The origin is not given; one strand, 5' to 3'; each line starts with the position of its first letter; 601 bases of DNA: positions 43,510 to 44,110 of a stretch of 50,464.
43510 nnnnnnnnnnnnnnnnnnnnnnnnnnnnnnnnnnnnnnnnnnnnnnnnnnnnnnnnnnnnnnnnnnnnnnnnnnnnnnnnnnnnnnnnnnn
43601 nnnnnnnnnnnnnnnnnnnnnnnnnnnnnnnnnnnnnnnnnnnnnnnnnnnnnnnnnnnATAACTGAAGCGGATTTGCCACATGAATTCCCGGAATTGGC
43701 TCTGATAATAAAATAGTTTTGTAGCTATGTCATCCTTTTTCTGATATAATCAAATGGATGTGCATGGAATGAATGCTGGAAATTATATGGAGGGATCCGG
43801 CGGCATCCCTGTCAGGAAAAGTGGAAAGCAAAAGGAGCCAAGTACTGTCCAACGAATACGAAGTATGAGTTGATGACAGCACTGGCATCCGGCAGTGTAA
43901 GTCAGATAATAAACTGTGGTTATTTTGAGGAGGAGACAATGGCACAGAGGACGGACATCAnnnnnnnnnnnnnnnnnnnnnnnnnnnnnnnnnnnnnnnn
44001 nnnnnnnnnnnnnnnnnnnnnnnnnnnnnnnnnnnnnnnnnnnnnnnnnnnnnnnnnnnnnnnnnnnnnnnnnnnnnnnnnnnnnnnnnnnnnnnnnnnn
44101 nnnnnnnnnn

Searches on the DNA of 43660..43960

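Call 73: search_rna_families(source=window, start=43660, end=43960, threshold=evalue, max_evalue=10)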
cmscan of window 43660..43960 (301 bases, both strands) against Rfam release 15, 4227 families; matches with E-value up to 10: 3.
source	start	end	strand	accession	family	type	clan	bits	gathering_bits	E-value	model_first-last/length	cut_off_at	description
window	43698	43796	+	RF00160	snoZ159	Gene; snRNA; snoRNA; CD-box;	CL00065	13.9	39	9.7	1-86/86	no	Small nucleolar RNA Z159/U59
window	43900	43935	-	RF02281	TtnuCD4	Gene; snRNA; snoRNA; CD-box;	-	12.4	60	8.9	26-60/60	no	Tetrahymena snoRNA TtnuCD4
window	43760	43812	-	RF02523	ROSE_3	Cis-reg; thermoregulator;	-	12.2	43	5.2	1-69/69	no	Repression of heat shock gene expression (ROSE) element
